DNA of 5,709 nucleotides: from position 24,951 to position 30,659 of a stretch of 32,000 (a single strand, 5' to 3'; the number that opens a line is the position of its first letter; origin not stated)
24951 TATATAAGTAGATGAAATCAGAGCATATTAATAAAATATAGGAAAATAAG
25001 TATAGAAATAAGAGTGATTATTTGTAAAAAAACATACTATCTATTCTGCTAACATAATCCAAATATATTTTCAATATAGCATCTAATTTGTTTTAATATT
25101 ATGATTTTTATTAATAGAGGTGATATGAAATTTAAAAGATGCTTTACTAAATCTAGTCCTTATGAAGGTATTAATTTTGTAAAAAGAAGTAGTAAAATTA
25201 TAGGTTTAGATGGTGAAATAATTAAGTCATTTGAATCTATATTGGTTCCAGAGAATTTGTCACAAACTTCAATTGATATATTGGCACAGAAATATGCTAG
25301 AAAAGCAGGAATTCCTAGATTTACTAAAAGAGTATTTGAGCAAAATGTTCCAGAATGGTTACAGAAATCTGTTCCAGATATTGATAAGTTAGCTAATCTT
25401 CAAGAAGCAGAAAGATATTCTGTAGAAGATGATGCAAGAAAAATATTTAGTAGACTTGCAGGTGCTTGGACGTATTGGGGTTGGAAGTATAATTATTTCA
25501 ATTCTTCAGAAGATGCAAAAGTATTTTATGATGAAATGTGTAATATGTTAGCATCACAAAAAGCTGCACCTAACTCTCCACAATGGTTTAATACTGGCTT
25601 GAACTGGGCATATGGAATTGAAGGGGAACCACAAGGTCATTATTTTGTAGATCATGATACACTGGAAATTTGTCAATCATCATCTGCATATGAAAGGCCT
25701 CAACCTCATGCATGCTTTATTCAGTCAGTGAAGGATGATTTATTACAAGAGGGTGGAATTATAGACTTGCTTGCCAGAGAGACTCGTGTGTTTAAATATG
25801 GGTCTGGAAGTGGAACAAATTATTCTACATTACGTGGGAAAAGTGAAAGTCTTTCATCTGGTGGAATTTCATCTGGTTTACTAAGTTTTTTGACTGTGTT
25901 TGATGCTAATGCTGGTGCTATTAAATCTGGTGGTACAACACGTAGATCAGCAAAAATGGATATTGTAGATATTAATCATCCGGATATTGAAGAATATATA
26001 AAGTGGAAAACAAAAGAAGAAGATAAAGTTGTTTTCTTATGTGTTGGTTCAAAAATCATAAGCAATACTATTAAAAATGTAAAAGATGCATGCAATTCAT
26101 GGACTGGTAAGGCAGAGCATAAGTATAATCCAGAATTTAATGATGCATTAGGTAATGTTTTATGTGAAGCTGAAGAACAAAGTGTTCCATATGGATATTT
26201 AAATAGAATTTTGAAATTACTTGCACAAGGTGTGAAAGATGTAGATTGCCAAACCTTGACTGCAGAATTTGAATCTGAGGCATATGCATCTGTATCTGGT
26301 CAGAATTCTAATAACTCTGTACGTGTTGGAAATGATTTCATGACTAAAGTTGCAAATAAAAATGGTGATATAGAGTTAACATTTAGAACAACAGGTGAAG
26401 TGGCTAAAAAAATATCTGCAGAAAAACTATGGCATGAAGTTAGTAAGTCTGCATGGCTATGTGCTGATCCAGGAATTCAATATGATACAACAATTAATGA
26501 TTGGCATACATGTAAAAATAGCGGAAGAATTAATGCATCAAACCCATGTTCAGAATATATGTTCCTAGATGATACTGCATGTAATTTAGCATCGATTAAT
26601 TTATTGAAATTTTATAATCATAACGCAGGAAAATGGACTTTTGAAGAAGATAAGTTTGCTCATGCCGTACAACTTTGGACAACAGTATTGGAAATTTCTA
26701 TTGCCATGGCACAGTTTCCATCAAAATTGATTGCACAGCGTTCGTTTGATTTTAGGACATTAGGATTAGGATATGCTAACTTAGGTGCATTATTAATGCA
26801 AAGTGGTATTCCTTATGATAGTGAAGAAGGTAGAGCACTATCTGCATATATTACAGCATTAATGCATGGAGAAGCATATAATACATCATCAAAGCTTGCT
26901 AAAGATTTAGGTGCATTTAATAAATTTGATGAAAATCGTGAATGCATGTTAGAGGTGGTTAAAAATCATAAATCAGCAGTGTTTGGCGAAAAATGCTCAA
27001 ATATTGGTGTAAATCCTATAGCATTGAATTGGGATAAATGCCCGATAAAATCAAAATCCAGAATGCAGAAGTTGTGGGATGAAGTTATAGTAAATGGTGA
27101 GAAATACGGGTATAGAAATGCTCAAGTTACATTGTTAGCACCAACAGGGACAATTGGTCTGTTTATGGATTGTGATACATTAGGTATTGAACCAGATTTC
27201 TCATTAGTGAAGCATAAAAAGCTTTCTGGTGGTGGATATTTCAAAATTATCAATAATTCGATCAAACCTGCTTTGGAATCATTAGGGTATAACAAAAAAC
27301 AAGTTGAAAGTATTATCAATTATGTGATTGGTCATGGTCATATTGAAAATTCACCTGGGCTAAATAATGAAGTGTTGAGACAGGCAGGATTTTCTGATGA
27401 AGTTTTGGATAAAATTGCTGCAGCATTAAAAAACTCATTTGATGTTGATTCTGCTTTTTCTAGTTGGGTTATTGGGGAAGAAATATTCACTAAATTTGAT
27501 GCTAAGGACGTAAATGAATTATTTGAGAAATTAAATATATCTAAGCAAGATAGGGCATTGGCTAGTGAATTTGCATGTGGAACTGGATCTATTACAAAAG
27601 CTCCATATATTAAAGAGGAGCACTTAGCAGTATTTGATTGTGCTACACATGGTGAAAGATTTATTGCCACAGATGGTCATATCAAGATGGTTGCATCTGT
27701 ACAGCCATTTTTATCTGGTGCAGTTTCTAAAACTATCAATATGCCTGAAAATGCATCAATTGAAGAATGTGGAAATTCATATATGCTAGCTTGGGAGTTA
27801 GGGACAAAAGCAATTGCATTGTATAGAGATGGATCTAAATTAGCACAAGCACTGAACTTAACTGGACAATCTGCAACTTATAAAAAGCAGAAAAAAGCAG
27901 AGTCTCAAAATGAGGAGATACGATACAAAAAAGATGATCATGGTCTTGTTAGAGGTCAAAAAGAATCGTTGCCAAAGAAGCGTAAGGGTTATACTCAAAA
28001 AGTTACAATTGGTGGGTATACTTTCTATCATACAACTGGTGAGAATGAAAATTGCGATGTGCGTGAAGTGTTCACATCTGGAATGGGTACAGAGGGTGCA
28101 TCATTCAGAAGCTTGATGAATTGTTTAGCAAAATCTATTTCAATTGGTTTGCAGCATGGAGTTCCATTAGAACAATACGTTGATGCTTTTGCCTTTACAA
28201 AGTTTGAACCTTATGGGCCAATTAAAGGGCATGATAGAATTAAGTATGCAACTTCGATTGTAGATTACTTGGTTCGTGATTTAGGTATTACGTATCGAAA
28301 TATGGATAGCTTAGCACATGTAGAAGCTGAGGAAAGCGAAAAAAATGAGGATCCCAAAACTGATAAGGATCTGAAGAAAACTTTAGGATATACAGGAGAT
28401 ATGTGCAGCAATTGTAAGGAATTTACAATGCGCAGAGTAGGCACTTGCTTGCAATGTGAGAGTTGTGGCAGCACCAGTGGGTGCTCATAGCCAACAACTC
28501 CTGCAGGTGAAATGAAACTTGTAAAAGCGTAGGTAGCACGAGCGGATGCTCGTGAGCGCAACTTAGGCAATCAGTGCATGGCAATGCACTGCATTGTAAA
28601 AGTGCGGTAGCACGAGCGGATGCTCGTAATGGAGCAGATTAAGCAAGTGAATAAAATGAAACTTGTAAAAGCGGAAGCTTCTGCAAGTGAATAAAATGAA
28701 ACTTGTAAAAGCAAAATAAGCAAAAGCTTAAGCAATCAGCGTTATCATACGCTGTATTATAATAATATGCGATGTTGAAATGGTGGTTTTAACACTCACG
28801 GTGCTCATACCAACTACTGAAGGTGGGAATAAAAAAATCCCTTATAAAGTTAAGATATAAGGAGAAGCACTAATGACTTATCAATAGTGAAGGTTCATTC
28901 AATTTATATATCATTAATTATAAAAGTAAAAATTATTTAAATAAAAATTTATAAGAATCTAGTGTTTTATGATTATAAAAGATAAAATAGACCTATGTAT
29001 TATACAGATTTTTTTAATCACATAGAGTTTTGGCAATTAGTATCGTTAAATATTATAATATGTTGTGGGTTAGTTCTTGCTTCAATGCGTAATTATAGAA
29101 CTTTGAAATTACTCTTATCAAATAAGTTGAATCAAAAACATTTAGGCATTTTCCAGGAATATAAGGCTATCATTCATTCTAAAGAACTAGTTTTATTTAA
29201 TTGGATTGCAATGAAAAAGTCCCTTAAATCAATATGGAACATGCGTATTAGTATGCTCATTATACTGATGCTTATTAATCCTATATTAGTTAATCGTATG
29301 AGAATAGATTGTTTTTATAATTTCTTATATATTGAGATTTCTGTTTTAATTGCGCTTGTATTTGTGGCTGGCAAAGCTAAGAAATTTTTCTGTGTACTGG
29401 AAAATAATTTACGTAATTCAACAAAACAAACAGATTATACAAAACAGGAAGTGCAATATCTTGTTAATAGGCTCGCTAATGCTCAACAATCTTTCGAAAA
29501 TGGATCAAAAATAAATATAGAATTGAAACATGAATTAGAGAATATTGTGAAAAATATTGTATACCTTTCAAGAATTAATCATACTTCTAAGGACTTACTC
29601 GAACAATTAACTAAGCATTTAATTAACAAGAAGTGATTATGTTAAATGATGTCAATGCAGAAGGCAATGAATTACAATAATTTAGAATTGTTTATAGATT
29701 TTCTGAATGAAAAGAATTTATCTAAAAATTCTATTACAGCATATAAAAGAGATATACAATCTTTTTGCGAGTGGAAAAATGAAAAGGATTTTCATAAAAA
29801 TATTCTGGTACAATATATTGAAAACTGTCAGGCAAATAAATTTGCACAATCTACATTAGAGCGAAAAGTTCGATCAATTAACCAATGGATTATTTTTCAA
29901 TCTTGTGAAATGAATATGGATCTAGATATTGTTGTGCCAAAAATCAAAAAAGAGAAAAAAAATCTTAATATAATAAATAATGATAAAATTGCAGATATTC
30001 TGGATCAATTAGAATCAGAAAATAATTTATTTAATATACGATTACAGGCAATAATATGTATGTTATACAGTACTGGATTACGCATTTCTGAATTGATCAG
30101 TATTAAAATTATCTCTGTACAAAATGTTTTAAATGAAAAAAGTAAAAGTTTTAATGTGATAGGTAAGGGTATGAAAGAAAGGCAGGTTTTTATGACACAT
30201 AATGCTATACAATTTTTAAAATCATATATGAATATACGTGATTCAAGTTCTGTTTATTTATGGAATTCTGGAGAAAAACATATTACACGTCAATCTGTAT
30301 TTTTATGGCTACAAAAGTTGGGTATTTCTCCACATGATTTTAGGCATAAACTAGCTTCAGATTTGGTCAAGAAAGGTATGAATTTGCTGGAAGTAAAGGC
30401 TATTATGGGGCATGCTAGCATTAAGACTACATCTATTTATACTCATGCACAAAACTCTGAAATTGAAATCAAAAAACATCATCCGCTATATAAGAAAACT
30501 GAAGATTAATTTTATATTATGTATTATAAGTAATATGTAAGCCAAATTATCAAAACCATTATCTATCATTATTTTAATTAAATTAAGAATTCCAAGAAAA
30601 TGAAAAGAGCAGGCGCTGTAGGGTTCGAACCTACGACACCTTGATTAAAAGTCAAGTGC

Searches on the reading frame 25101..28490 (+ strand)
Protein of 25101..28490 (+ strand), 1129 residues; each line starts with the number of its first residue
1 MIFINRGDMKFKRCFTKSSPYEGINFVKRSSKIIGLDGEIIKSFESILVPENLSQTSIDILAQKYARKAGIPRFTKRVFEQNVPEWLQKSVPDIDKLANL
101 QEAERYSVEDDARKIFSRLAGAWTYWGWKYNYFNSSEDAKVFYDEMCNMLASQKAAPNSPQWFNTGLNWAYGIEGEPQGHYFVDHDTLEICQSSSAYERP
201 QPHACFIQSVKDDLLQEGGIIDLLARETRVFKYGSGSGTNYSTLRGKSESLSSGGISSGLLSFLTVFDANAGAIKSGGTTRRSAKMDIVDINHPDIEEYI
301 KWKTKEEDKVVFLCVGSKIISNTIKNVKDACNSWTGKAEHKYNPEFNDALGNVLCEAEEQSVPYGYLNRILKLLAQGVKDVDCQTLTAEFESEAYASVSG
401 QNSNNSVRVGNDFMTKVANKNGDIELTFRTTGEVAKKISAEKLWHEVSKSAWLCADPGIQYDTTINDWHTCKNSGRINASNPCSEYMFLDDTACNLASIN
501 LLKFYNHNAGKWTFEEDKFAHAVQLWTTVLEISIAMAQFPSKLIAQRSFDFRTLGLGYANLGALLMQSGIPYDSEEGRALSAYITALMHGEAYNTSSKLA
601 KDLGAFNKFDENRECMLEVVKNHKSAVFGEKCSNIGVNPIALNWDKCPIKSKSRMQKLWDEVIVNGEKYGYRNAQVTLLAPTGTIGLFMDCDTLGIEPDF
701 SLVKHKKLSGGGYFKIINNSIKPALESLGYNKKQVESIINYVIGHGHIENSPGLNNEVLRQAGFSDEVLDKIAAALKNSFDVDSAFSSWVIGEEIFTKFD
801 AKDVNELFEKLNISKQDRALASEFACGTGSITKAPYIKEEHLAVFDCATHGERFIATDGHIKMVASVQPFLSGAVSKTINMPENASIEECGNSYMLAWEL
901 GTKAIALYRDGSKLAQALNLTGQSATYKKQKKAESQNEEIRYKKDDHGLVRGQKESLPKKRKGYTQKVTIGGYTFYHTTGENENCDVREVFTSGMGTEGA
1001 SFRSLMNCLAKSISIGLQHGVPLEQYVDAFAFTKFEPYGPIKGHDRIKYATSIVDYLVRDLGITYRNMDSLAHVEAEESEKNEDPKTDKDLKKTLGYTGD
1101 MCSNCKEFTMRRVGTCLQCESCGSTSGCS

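Call 6: search_protein_families(library=pfam, proteins=[window:25101-28490:+], max_evalue=0.01)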
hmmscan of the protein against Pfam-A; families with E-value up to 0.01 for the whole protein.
window:25101-28490:+ (1129 aa): 4 families
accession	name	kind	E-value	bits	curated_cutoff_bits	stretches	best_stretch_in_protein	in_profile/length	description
PF02867.20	Ribonuc_red_lgC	-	2e-119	400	23.9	2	204-758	2-460/523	Ribonucleotide reductase, barrel domain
PF08471.15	Ribonuc_red_2_N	-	4.8e-34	117.1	27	1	37-153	1-103/103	Class II vitamin B12-dependent ribonucleotide reductase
PF12637.14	TSCPD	-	4.4e-08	33.8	22.8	1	964-1061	3-84/88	TSCPD domain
PF13720.11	Acetyltransf_11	-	0.0031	18.3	24.5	0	738-781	2-45/82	Udp N-acetylglucosamine O-acyltransferase; Domain 2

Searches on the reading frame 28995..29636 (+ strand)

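Call 6: search_protein_families(library=pfam, proteins=[window:28995-29636:+], max_evalue=0.01)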
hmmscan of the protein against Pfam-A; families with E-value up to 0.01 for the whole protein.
window:28995-29636:+ (213 aa): 1 family
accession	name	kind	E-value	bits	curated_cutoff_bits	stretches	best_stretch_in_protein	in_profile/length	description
PF10241.14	KxDL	-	0.0076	17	27.2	0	153-191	36-74/86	Uncharacterized conserved protein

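Call 33: search_protein_families(library=pfam, proteins=[window:28995-29636:+], max_evalue=1)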
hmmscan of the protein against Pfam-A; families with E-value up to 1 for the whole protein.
window:28995-29636:+ (213 aa): 2 families
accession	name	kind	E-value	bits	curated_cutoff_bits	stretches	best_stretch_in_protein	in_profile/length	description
PF10241.14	KxDL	-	0.0076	17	27.2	1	153-191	36-74/86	Uncharacterized conserved protein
PF18572.7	T6PP_N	-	0.1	13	25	1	131-208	33-98/99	Trehalose-6-phosphate phosphatase N-terminal helical bundle domain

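Call 72: search_protein_families(library=ncbifam, proteins=[window:28995-29636:+], max_evalue=0.01)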
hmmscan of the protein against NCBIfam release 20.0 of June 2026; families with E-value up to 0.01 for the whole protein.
window:28995-29636:+ (213 aa): 0 families

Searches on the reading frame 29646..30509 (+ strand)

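Call 6: search_protein_families(library=pfam, proteins=[window:29646-30509:+], max_evalue=0.01)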
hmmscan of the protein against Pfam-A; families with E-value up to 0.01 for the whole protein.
window:29646-30509:+ (287 aa): 2 families
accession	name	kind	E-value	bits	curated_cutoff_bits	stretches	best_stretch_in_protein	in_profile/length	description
PF00589.27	Phage_integrase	-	2.5e-29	102.7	27.1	1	110-270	3-170/172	Phage integrase family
PF02899.23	Phage_int_SAM_1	-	5.1e-09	36.7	22.3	1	14-75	2-69/83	Phage integrase, N-terminal SAM-like domain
